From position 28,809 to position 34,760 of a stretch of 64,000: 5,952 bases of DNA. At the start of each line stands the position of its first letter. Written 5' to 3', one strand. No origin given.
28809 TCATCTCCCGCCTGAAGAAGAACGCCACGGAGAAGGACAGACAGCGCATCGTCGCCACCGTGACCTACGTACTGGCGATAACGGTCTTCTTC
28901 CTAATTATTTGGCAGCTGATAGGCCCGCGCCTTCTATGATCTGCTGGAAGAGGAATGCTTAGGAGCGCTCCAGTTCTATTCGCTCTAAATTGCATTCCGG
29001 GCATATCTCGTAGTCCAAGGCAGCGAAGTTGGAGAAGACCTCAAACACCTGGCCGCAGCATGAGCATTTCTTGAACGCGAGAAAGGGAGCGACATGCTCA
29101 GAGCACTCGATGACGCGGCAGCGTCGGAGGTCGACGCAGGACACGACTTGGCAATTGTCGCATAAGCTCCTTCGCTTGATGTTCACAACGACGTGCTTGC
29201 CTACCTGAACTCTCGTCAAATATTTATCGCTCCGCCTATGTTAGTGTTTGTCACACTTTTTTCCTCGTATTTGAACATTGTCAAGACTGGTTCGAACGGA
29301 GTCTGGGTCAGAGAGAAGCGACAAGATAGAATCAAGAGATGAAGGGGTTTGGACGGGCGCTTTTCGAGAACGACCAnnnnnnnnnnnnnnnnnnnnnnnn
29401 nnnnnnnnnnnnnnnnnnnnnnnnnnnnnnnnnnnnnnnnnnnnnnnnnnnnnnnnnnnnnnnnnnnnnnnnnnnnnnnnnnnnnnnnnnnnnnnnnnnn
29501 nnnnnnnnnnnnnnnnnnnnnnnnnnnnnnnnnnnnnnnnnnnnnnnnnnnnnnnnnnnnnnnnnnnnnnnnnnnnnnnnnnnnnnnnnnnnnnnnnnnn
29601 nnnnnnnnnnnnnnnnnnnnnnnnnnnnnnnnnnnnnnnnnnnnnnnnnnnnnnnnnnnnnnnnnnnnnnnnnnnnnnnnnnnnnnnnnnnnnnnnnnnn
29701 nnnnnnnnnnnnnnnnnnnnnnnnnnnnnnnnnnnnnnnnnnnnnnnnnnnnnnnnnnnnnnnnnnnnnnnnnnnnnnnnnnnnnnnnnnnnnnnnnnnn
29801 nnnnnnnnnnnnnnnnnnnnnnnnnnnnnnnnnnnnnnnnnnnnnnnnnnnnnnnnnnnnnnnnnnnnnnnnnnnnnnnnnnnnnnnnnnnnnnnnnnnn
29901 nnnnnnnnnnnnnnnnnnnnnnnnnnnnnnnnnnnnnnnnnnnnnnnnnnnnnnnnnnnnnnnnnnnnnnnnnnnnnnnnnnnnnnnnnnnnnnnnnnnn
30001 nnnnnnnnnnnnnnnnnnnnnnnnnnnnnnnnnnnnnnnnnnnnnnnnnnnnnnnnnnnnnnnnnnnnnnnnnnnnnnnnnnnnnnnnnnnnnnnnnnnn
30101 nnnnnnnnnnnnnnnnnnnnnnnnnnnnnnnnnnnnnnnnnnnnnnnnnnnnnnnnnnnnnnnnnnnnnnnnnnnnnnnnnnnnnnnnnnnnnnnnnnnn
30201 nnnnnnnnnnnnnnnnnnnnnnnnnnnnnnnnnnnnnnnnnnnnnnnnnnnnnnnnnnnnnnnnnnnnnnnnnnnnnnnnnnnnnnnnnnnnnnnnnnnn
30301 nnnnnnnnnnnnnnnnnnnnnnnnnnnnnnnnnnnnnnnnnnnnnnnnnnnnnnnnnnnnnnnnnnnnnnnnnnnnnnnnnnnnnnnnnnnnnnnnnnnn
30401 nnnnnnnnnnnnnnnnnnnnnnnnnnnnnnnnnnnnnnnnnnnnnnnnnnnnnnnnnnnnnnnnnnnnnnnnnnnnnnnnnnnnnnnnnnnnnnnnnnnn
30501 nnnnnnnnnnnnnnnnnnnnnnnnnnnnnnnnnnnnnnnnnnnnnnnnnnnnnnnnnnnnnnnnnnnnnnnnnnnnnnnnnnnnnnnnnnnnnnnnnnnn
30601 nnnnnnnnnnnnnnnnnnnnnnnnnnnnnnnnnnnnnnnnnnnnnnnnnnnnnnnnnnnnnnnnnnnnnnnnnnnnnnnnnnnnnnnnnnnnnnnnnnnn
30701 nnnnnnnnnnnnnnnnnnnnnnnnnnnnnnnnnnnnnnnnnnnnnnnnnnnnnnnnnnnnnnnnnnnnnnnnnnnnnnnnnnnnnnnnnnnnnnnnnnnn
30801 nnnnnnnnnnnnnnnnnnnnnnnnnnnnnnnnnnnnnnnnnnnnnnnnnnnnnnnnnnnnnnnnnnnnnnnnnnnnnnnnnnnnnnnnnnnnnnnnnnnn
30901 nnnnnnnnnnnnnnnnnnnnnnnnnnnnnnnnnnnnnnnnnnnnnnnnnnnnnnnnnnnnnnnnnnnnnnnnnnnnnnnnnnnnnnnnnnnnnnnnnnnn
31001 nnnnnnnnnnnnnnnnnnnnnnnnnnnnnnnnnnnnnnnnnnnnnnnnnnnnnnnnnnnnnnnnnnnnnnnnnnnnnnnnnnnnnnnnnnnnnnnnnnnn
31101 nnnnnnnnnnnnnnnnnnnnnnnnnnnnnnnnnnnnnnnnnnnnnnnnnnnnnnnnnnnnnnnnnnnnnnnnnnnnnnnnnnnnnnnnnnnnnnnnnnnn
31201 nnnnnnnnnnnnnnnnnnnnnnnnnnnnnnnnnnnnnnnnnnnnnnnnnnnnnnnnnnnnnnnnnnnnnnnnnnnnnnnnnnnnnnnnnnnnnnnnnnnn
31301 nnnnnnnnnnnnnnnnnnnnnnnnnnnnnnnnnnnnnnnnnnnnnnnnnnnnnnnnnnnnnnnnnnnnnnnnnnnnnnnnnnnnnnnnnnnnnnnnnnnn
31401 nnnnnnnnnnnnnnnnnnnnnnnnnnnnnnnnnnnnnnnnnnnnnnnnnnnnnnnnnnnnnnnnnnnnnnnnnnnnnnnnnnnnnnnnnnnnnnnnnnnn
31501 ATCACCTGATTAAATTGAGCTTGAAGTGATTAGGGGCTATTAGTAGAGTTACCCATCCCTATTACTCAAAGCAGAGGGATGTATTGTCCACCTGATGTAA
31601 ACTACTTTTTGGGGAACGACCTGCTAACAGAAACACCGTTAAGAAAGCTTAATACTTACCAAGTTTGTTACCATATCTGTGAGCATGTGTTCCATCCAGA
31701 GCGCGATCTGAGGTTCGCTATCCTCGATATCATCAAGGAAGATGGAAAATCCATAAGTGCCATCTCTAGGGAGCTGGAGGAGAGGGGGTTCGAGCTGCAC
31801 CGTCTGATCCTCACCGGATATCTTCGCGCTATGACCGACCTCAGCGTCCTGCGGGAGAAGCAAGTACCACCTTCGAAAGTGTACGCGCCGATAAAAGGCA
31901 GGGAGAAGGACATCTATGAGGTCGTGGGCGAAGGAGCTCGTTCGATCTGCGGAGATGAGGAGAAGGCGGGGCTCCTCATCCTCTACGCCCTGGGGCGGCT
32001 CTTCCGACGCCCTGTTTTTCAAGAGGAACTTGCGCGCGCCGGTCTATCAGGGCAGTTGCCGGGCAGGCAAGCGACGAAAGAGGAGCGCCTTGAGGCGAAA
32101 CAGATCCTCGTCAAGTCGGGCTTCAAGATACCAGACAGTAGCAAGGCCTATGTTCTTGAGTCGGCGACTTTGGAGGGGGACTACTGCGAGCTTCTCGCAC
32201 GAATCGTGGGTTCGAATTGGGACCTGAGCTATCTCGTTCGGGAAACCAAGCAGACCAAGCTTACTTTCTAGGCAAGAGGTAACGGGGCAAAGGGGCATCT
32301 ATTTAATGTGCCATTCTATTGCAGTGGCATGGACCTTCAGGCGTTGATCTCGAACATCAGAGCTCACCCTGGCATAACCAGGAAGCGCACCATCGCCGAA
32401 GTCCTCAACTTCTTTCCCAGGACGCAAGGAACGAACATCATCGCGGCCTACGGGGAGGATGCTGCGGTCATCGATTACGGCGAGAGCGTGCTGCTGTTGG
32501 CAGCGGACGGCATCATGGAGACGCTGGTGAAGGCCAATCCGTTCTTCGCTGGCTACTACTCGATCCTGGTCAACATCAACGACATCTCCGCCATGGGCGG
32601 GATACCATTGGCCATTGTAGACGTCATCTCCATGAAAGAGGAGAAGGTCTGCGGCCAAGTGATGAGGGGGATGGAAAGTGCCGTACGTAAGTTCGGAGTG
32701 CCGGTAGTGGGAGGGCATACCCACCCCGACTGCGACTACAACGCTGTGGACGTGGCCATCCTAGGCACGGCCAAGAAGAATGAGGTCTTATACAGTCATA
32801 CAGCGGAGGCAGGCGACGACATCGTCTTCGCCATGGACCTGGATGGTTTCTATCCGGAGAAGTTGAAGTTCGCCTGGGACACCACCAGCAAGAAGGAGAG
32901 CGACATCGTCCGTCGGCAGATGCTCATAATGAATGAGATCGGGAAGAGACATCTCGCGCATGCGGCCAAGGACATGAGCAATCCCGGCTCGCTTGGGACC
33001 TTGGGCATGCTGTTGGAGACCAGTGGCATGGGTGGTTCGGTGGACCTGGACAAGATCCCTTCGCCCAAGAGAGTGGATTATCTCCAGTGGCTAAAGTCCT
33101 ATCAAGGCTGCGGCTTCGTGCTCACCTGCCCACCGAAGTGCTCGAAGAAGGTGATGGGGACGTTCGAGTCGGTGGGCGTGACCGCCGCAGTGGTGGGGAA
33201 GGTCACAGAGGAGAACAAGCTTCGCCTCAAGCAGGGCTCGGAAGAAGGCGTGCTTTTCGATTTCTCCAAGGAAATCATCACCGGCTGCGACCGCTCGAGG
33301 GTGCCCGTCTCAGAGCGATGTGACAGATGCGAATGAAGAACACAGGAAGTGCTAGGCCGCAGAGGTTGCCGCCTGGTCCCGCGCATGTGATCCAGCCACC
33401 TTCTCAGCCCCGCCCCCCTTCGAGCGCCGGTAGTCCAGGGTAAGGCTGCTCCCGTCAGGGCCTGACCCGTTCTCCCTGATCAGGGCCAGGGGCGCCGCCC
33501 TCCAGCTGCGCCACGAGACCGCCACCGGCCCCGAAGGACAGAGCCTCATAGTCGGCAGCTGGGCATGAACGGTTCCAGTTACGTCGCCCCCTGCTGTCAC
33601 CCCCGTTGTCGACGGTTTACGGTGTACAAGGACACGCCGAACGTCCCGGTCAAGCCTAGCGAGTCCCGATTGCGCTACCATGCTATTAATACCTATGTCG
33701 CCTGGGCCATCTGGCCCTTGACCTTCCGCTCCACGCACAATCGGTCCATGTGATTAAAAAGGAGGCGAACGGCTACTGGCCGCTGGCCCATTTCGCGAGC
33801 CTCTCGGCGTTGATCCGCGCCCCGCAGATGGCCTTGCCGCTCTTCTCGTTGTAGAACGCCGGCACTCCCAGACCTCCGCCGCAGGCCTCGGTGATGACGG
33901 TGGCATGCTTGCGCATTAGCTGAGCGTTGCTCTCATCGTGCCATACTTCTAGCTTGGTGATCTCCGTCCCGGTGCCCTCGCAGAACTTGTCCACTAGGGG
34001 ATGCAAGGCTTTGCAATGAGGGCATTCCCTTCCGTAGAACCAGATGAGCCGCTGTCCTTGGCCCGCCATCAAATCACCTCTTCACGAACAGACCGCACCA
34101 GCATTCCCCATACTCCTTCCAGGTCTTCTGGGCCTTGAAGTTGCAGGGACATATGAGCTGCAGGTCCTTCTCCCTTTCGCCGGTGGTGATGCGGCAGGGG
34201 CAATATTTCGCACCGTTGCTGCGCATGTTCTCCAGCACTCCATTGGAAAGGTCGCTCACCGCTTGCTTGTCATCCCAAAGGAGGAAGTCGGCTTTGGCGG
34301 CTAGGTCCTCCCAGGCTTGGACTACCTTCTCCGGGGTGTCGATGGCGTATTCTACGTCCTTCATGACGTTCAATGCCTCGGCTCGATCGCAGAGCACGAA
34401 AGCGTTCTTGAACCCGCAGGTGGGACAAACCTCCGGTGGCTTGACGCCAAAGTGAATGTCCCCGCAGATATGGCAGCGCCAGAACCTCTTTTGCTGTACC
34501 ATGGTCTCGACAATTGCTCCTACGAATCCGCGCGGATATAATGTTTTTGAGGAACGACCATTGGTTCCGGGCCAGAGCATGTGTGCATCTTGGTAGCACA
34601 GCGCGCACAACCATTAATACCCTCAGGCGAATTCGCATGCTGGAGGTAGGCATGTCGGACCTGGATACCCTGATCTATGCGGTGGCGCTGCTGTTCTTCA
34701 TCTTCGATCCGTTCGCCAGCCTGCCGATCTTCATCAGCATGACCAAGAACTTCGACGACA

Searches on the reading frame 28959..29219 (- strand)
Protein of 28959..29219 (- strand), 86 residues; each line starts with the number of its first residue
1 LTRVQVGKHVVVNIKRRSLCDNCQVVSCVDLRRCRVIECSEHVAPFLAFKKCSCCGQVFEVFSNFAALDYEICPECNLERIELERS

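Call 47: search_protein_families(library=pfam, proteins=[window:28959-29219:-], max_evalue=0.001)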
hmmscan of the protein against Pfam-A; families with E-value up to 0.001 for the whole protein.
window:28959-29219:- (86 aa): 1 family
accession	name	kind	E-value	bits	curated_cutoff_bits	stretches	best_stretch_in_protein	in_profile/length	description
PF09723.15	Zn_ribbon_8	-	0.00025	21.4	34.4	1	51-78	7-34/41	Zinc ribbon domain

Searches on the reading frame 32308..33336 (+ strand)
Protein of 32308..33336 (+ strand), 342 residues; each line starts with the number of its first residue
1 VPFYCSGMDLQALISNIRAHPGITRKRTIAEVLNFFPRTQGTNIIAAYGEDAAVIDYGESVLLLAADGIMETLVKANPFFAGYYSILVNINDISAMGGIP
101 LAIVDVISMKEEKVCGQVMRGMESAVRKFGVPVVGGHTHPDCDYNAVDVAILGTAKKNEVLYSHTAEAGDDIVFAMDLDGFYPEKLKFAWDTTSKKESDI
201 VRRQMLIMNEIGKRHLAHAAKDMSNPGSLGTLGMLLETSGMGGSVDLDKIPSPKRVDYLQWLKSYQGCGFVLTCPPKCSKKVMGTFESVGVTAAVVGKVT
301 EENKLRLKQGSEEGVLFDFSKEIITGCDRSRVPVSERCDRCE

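Call 78: search_protein_families(library=pfam, proteins=[window:32308-33336:+], max_evalue=0.00001)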
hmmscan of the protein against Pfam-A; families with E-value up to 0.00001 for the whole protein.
window:32308-33336:+ (342 aa): 2 families
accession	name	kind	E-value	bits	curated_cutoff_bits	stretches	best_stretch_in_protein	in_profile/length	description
PF00586.29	AIRS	-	4.2e-22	79.1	24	1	49-154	1-111/112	AIR synthase related protein, N-terminal domain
PF02769.27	AIRS_C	-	6.9e-16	59.2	23.1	1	202-307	43-153/156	AIR synthase related protein, C-terminal domain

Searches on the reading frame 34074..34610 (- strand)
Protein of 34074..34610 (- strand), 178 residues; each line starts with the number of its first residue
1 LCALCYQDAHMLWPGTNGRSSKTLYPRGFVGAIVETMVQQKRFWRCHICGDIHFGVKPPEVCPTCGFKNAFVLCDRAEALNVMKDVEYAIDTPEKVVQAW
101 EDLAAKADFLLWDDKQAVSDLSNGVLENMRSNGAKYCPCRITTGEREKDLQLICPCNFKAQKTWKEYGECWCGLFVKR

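Call 47: search_protein_families(library=pfam, proteins=[window:34074-34610:-], max_evalue=0.001)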
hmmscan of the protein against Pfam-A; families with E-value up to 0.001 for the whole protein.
window:34074-34610:- (178 aa): 2 families
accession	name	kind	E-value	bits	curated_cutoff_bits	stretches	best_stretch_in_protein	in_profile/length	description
PF02943.20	FeThRed_B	-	1.5e-16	60.8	22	1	95-177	4-87/106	Ferredoxin thioredoxin reductase catalytic beta chain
PF21349.2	RUBY_RBDX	-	9.3e-09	35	26.5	1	44-69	1-26/30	Rubrerythrin, rubredoxin-like domain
